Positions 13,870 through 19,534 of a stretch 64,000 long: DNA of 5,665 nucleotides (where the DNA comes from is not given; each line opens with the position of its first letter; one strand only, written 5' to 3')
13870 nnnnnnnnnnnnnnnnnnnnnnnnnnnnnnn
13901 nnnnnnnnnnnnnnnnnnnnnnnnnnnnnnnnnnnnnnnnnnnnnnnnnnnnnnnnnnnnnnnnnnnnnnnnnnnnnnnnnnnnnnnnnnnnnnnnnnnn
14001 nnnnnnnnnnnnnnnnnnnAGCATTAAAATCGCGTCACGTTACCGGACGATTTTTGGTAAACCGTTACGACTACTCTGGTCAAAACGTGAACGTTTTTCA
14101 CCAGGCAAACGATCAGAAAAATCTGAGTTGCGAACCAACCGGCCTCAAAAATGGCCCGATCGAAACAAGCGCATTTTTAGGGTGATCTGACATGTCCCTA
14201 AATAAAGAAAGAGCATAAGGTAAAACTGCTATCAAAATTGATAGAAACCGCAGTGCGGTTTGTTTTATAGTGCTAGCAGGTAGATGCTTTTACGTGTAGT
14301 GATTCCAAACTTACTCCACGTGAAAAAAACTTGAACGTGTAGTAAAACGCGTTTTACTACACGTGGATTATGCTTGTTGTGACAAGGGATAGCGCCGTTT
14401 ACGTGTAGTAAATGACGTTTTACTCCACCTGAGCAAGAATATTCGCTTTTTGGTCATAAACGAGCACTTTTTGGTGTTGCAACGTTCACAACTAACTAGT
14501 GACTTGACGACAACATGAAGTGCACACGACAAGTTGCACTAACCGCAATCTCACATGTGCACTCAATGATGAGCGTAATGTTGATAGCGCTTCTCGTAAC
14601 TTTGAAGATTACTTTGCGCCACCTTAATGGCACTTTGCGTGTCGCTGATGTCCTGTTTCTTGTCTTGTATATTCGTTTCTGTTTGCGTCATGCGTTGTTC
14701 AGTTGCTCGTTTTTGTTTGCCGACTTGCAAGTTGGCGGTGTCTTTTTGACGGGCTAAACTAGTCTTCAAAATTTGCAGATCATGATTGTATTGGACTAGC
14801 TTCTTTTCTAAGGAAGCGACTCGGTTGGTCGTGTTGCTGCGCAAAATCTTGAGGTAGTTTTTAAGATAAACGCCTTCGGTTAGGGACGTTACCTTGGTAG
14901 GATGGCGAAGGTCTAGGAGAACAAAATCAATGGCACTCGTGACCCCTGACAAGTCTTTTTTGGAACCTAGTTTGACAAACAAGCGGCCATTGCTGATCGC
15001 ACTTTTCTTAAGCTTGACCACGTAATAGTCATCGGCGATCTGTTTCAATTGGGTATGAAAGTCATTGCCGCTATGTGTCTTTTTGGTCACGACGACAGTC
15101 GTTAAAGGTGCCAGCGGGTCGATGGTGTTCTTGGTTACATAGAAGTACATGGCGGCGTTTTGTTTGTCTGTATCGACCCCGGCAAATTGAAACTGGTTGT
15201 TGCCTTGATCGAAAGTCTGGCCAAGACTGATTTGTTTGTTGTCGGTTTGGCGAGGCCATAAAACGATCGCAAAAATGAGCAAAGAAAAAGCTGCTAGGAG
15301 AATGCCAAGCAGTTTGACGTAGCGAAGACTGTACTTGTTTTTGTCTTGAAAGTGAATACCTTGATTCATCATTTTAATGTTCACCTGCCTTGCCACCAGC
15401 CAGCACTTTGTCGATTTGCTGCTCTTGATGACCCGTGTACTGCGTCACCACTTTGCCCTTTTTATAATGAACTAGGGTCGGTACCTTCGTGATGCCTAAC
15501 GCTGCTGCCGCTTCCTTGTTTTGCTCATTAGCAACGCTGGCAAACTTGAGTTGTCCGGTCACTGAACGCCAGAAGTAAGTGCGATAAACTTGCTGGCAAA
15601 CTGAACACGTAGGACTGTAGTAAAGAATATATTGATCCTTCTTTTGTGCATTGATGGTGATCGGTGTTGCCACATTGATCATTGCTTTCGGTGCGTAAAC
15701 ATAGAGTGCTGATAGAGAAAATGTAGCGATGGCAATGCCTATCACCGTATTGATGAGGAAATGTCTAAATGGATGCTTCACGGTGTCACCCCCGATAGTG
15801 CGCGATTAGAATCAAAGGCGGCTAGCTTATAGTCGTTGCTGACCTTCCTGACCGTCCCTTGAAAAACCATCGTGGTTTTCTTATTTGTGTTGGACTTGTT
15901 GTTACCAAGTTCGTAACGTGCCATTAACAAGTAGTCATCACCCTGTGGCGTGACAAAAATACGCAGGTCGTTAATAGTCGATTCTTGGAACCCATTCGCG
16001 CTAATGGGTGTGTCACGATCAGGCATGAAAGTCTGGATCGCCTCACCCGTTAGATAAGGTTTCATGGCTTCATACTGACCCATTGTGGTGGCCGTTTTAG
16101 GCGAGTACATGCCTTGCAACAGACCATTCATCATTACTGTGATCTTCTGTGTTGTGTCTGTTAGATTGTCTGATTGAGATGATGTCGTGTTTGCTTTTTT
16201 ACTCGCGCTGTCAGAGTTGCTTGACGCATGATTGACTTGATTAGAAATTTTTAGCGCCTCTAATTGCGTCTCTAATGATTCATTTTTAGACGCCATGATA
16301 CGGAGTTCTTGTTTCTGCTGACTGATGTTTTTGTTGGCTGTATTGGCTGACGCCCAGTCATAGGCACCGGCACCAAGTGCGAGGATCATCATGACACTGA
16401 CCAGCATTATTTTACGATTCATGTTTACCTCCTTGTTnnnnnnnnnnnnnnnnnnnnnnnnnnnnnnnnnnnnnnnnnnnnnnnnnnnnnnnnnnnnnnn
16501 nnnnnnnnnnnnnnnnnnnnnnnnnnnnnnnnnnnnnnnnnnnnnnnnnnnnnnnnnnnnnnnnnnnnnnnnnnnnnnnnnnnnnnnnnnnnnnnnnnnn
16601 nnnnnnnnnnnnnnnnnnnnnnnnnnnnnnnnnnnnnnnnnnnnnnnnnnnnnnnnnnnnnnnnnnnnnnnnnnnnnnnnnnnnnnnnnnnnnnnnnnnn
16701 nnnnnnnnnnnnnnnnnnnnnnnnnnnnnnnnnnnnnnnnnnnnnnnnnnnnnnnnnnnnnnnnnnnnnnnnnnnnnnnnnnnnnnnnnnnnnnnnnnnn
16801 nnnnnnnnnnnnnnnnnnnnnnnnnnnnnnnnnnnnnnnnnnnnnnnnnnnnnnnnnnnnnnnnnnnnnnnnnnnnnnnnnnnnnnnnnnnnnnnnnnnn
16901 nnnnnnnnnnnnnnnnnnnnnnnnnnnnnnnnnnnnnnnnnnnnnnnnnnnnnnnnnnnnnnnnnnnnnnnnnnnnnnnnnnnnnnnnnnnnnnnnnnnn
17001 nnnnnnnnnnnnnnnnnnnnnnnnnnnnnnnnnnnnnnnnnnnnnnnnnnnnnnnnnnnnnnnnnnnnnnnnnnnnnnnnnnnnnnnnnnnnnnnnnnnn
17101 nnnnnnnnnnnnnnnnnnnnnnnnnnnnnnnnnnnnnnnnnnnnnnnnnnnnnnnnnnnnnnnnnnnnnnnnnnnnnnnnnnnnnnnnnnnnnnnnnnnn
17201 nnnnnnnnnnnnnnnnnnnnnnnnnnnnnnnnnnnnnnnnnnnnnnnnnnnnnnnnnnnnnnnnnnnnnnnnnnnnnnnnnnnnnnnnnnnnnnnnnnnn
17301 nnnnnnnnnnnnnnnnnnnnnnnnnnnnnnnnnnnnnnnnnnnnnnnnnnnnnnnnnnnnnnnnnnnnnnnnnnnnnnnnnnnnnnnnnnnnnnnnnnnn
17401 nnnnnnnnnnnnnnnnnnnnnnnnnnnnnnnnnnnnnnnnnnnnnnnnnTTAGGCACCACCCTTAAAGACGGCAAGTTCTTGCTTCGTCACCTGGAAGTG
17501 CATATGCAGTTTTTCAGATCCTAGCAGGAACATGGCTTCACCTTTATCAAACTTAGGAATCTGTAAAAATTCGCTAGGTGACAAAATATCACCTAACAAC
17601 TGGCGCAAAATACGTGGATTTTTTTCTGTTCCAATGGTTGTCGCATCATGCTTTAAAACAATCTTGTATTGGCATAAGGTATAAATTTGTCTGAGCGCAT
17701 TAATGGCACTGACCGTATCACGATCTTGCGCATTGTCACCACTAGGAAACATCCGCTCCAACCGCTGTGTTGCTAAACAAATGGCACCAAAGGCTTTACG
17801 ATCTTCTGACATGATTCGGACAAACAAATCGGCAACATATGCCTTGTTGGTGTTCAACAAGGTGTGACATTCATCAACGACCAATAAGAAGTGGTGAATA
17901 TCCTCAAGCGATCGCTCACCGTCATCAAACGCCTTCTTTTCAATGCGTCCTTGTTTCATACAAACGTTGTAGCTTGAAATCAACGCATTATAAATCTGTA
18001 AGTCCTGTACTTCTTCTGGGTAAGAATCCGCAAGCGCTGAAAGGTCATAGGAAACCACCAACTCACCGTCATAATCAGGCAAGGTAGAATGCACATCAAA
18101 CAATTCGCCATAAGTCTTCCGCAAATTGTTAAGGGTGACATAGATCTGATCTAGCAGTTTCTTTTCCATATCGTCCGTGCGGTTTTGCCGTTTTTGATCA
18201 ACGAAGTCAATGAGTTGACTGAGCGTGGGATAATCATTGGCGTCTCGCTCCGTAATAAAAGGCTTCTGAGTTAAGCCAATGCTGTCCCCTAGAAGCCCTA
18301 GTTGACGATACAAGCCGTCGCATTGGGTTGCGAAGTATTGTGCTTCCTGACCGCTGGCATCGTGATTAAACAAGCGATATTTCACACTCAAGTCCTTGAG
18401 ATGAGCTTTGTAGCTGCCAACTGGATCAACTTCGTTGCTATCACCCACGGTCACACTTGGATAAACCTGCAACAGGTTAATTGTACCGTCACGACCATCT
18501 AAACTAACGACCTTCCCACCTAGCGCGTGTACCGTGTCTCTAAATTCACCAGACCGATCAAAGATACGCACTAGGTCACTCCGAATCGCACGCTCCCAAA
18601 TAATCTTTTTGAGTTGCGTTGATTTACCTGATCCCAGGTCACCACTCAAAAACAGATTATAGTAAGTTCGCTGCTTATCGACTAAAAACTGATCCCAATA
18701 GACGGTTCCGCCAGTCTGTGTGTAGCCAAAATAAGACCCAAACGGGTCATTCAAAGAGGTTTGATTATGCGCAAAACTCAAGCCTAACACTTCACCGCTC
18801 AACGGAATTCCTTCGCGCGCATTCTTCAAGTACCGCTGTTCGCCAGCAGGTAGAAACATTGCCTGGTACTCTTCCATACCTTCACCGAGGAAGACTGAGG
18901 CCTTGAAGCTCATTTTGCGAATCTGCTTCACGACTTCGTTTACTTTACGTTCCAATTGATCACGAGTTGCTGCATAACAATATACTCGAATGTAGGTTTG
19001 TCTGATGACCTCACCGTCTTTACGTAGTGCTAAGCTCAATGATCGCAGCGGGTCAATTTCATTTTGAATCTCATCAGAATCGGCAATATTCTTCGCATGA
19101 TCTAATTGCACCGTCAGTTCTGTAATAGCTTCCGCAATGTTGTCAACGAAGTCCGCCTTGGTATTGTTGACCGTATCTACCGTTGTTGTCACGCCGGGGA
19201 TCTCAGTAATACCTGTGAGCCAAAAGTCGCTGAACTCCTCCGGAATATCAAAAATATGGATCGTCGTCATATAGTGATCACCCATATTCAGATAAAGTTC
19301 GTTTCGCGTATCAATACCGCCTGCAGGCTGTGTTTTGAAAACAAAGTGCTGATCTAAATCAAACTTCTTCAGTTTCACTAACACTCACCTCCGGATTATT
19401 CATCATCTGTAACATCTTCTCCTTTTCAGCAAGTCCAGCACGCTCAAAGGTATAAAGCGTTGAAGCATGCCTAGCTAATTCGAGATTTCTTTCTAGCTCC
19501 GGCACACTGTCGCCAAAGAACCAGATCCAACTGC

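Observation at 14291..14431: oriT-like array: a perfect 30-bp palindrome and two degenerate copies between the mob and tra operons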

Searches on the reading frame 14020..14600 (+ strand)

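Call 34: search_protein_families(library=pfam, proteins=[L002:5198-6046:-, L007:4619-4885:-, L007:4175-4618:-, L009:4683-4919:-, L009:4443-4673:-, L009:4000-4446:-], max_evalue=0.01)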
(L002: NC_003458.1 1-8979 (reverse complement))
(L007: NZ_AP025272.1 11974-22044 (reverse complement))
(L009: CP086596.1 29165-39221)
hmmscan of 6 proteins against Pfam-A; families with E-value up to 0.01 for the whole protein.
L002:5198-6046:- (282 aa): 2 families
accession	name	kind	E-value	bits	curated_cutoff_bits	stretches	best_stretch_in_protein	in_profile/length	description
PF01051.27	Rep3_N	-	9.5e-31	107.5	22.4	1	5-147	1-141/141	Initiator Replication protein, WH1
PF21205.3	Rep3_C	-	8.5e-12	45.6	21.1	1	158-216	1-59/59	Initiator Rep protein, WH2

L007:4619-4885:- (88 aa): 1 family
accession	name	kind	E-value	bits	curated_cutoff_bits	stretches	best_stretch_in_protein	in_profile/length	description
PF22513.2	FitA-like_RHH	-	0.00087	19.6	27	1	2-39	1-38/39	Antitoxin FitA-like, ribbon-helix-helix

L007:4175-4618:- (147 aa): 0 families

L009:4683-4919:- (78 aa): 1 family
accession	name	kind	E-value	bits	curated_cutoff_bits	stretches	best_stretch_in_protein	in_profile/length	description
PF22513.2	FitA-like_RHH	-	0.0015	18.9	27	1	7-38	6-37/39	Antitoxin FitA-like, ribbon-helix-helix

L009:4443-4673:- (76 aa): 1 family
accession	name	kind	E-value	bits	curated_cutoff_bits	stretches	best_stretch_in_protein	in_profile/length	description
PF22513.2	FitA-like_RHH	-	4.3e-08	33.4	27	1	4-36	4-36/39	Antitoxin FitA-like, ribbon-helix-helix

L009:4000-4446:- (148 aa): 0 families

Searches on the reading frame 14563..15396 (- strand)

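Call 8: search_protein_families(library=ncbifam, proteins=[window:14563-15396:-], max_evalue=0.01)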
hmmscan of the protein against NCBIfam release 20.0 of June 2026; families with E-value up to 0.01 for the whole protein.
window:14563-15396:- (277 aa): 0 families

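Call 9: search_protein_families(library=pfam, proteins=[window:14563-15396:-], max_evalue=0.01)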
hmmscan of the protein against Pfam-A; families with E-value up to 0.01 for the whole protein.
window:14563-15396:- (277 aa): 1 family
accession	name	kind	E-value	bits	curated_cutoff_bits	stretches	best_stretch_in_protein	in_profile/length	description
PF03148.19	Tektin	-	0.0068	15.6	34.3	1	222-270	260-308/383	Tektin family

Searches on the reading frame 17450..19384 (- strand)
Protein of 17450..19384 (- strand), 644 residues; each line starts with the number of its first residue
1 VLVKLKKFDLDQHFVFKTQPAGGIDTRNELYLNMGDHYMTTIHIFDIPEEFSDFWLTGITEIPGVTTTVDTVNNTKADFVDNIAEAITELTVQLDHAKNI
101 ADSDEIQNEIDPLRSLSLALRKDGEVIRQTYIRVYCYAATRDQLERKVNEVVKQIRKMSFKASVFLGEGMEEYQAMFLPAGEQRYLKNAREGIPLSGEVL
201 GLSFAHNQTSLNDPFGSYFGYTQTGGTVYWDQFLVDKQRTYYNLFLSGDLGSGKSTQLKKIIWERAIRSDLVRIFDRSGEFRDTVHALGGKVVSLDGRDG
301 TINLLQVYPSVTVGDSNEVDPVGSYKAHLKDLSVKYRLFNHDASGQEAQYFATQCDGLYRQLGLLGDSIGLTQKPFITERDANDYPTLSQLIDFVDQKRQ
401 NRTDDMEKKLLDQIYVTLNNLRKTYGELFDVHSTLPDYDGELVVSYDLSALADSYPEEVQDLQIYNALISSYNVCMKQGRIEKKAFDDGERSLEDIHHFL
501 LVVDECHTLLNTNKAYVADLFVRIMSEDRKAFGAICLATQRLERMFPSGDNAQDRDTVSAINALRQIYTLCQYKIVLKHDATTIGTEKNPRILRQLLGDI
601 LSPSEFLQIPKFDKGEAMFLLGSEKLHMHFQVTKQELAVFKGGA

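Call 91: search_protein_families(library=ncbifam, proteins=[window:17450-19384:-], max_evalue=0.001)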
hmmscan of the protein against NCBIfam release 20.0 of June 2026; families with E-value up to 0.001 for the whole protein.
window:17450-19384:- (644 aa): 3 families
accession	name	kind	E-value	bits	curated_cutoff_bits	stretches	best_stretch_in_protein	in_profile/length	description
NF045975.1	VirB4_plasma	equivalog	7.8e-55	186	590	1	30-640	309-893/894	Mbov_0397 family ICE element conjugal transfer ATPase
NF045971.1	conju_CD1110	equivalog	2.6e-16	59.1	325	1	24-310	196-486/752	VirB4-like conjugal transfer ATPase, CD1110 family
TIGR02746.1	TraC-F-type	equivalog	4.7e-07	28.1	567.05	0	228-296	419-485/800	type IV secretion system protein TraC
